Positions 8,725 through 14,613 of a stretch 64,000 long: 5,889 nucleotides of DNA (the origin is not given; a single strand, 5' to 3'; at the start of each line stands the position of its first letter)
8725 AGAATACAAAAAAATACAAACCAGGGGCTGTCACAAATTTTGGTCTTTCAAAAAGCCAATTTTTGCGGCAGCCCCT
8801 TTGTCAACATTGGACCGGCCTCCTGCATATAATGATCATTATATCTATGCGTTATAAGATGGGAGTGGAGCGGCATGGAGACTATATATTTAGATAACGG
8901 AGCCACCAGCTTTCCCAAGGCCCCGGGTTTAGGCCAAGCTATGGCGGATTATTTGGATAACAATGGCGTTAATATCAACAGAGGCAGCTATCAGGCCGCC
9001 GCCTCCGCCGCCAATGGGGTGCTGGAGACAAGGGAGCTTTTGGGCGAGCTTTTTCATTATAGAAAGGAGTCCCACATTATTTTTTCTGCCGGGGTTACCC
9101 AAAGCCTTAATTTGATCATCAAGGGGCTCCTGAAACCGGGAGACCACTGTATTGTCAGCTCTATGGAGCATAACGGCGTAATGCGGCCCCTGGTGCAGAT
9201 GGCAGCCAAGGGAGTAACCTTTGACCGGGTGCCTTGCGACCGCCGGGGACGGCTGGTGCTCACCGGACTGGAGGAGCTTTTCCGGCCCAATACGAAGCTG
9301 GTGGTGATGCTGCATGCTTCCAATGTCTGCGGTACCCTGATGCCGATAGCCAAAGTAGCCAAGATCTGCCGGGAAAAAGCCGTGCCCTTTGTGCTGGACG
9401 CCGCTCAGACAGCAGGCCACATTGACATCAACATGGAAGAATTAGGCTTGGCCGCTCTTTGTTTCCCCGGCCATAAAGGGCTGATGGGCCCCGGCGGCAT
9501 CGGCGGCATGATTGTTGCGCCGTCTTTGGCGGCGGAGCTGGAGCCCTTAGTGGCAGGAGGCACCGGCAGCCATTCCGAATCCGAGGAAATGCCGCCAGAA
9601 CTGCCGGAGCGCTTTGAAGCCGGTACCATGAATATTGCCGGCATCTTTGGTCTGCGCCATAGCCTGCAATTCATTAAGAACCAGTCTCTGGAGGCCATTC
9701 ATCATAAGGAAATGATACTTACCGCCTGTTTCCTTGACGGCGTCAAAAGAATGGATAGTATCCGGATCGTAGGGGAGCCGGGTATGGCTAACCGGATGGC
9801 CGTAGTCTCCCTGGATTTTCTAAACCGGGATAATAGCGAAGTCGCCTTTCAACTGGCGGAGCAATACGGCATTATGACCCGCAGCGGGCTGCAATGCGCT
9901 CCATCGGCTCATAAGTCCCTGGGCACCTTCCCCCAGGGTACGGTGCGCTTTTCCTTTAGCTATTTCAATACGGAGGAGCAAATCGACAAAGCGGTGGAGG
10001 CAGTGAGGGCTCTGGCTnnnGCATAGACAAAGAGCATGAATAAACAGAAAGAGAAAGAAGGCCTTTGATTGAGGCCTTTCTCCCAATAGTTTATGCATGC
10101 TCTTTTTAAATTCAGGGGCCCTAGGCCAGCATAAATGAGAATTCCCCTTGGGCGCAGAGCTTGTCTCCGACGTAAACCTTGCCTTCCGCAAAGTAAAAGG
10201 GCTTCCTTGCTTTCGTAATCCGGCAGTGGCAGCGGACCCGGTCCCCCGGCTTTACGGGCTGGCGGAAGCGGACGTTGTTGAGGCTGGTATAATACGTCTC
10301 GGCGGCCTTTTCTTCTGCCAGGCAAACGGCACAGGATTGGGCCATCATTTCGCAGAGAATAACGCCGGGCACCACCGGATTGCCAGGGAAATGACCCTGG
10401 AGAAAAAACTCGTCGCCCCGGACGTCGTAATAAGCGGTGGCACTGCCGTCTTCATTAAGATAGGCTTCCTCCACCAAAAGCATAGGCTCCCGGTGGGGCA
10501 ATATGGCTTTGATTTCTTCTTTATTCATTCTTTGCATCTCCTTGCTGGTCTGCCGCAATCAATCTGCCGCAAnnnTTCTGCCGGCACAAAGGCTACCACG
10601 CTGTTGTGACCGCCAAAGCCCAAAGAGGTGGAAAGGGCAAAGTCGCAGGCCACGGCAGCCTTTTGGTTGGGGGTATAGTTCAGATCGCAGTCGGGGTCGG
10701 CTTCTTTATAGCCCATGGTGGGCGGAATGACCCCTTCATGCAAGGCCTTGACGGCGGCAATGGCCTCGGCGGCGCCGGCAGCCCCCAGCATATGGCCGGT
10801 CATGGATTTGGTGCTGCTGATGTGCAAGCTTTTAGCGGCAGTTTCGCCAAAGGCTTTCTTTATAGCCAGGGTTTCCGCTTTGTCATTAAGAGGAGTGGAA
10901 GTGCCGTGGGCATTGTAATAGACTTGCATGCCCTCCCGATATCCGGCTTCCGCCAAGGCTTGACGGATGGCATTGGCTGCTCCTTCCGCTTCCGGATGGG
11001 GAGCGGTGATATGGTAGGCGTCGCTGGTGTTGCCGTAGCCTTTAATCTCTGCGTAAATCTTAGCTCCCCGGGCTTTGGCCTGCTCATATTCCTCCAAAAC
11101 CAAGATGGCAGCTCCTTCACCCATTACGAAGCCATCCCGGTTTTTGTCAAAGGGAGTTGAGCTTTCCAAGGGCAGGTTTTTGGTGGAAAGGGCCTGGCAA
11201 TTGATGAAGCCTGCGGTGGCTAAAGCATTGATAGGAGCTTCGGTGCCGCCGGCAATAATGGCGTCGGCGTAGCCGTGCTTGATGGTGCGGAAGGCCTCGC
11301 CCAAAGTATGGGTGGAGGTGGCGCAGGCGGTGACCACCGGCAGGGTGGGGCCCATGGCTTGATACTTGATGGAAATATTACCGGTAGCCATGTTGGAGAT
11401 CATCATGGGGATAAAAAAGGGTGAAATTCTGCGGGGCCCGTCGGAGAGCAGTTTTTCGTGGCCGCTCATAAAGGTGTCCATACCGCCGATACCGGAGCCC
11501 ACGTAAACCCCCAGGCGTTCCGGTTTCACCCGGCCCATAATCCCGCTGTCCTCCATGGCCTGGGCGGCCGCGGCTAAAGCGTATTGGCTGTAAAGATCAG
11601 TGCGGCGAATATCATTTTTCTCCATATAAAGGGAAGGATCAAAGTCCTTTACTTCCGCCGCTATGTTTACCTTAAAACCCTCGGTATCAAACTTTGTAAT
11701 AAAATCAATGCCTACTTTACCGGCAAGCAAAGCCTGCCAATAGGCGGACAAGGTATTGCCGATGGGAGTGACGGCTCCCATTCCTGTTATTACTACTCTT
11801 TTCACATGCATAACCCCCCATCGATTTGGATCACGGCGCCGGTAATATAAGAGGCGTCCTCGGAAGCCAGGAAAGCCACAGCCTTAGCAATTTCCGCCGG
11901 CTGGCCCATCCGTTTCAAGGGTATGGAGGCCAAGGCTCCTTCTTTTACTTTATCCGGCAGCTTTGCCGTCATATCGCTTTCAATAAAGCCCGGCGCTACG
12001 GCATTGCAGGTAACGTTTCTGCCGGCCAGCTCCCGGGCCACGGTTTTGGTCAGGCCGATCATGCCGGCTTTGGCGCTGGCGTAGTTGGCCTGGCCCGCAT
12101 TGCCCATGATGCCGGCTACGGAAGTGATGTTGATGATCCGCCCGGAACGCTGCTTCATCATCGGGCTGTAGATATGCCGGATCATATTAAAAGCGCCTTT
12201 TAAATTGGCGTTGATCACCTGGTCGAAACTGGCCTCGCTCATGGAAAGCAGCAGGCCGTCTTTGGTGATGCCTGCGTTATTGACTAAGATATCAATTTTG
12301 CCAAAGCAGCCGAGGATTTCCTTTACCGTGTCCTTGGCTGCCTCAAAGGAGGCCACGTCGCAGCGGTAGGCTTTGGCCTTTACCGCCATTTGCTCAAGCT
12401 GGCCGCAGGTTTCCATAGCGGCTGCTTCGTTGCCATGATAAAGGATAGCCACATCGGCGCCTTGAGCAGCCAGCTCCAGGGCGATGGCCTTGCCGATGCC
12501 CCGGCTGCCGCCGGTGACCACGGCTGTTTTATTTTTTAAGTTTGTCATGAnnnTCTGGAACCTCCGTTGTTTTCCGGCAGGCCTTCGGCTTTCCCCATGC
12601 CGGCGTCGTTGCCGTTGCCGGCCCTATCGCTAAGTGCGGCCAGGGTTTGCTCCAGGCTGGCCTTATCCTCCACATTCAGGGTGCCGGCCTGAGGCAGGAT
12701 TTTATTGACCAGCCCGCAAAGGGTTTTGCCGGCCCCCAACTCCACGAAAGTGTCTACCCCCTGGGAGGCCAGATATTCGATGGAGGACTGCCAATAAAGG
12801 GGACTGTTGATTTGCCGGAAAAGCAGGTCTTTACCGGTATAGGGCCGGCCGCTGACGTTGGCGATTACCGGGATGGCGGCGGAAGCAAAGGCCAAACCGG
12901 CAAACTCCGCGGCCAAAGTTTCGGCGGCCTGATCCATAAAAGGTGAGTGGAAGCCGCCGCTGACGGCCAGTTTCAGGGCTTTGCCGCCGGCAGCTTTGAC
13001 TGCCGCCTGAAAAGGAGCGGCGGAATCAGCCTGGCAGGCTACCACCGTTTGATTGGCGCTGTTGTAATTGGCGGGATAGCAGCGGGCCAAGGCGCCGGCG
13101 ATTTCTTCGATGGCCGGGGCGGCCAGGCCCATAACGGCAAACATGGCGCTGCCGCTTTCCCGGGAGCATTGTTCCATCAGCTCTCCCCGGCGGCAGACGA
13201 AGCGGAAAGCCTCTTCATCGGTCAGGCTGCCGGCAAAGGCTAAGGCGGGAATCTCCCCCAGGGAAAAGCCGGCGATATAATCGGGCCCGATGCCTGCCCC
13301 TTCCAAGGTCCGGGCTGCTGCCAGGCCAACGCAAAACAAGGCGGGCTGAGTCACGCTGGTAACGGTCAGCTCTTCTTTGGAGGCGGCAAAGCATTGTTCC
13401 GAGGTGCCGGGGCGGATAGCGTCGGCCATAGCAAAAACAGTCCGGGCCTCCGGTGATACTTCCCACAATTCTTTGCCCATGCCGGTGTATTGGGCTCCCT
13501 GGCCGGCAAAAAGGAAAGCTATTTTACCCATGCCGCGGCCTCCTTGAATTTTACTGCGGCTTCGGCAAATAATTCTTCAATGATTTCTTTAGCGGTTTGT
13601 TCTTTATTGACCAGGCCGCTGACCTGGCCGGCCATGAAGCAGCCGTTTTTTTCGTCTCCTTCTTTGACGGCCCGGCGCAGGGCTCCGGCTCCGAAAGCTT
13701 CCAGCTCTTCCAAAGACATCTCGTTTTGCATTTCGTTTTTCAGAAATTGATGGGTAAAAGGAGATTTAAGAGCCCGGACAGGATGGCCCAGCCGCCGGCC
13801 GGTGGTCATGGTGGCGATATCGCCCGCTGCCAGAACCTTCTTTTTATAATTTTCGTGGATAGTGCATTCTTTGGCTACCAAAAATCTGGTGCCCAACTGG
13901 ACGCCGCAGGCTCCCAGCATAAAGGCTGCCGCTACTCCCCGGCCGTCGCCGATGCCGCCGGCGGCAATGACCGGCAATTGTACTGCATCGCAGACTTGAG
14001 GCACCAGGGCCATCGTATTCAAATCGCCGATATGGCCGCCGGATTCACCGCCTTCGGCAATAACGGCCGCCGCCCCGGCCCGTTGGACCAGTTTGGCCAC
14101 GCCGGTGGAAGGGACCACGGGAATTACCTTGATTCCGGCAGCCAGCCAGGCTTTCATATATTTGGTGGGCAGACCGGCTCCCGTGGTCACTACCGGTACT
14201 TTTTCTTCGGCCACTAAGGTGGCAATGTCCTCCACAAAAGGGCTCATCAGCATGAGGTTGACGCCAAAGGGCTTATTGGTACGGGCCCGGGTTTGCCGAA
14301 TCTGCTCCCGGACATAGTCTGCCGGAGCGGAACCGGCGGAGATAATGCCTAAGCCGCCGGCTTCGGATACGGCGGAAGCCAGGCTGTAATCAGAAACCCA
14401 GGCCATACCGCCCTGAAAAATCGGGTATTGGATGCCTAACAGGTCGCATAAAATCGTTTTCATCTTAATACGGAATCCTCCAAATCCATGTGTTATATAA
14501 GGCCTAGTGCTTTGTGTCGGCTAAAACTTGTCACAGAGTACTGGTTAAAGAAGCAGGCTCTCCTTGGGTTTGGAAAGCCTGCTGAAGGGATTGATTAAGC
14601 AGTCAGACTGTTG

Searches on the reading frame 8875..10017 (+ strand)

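Call 60: search_protein_families(library=pfam, proteins=[window:8875-10017:+], max_evalue=0.00001)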
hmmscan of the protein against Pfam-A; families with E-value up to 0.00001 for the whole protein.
window:8875-10017:+ (381 aa): 5 families
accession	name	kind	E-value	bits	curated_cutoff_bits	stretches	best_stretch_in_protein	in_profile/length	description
PF00266.25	Aminotran_5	-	4.4e-81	273.1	21.5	1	4-372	1-370/371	Aminotransferase class-V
PF00155.27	Aminotran_1_2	-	1.8e-09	37.7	19.7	1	47-177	42-187/361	Aminotransferase class I and II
PF01053.26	Cys_Met_Meta_PP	-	1.9e-07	30.4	27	1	65-182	68-180/381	Cys/Met metabolism PLP-dependent enzyme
PF01041.23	DegT_DnrJ_EryC1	-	2.4e-07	30.8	19.8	1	54-214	28-185/360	DegT/DnrJ/EryC1/StrS aminotransferase family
PF01212.27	Beta_elim_lyase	-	3.2e-06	27.1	27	1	66-179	48-172/288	Beta-eliminating lyase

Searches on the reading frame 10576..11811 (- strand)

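Call 60: search_protein_families(library=pfam, proteins=[window:10576-11811:-], max_evalue=0.00001)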
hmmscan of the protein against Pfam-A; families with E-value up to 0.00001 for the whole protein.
window:10576-11811:- (412 aa): 2 families
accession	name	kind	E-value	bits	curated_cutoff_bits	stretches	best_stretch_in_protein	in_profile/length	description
PF00109.32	ketoacyl-synt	-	1.1e-56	192.7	20.8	1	4-245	2-252/252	Beta-ketoacyl synthase, N-terminal domain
PF02801.28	Ketoacyl-synt_C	-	1.4e-36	125.5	20.8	1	253-368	1-118/119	Beta-ketoacyl synthase, C-terminal domain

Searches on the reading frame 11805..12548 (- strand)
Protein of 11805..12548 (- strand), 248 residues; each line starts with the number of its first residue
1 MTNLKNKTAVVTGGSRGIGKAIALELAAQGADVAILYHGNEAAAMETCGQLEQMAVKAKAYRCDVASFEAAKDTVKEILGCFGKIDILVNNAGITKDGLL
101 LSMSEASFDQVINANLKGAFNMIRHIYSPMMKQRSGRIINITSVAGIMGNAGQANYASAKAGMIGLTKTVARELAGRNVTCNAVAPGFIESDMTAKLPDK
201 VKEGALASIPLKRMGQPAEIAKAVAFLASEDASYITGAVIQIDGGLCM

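Call 60: search_protein_families(library=pfam, proteins=[window:11805-12548:-], max_evalue=0.00001)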
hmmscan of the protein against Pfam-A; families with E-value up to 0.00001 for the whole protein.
window:11805-12548:- (248 aa): 3 families
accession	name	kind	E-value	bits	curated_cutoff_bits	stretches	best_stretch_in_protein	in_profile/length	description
PF13561.12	adh_short_C2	-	4.2e-67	226.6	27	1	16-246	6-235/236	Enoyl-(Acyl carrier protein) reductase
PF00106.31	adh_short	-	2.2e-60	203.9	26.6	1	7-200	1-193/195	short chain dehydrogenase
PF08659.16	KR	-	1.3e-22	81.1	22.6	1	8-168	2-161/180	KR domain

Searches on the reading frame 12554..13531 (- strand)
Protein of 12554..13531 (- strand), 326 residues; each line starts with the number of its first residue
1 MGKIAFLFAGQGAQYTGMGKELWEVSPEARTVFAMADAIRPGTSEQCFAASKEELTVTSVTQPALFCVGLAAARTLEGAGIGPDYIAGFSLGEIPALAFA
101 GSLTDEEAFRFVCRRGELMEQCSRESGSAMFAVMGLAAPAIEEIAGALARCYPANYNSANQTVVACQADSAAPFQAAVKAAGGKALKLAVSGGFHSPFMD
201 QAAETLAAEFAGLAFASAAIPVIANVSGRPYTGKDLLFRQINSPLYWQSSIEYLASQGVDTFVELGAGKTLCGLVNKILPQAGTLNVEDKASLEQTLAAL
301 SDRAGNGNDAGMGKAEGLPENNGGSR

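Call 60: search_protein_families(library=pfam, proteins=[window:12554-13531:-], max_evalue=0.00001)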
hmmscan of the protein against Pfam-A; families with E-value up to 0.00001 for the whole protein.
window:12554-13531:- (326 aa): 1 family
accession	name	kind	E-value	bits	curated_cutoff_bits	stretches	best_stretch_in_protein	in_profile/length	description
PF00698.26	Acyl_transf_1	-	6.4e-36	124.9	32.7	1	6-236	2-232/319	Acyl transferase domain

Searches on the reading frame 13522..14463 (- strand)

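Call 61: search_protein_families(library=pfam, proteins=[window:13522-14463:-], max_evalue=0.01)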
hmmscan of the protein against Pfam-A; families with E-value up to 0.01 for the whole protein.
window:13522-14463:- (314 aa): 8 families
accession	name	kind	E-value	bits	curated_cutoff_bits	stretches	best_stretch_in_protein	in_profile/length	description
PF03060.21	NMO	-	1.8e-73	248.3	28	2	83-300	108-330/331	Nitronate monooxygenase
PF00478.31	IMPDH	-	6e-07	29.2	25.6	1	2-59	24-80/345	IMP dehydrogenase / GMP reductase domain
PF01180.27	DHO_dh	-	1.7e-05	24.6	27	1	108-196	183-274/291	Dihydroorotate dehydrogenase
PF05690.20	ThiG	-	0.00016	21.6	23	1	107-218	120-231/247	Thiazole biosynthesis protein ThiG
PF04481.18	DUF561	-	0.00047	19.9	21.6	1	125-192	148-215/243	Protein of unknown function (DUF561)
PF00977.27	His_biosynth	-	0.0014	18.6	23.6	1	122-194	151-222/228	Histidine biosynthesis protein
PF01070.24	FMN_dh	-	0.0047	16.5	24.9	1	148-198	257-309/350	FMN-dependent dehydrogenase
PF01645.23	Glu_synthase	-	0.0078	15.9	20.4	1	163-204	276-317/369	Conserved region in glutamate synthase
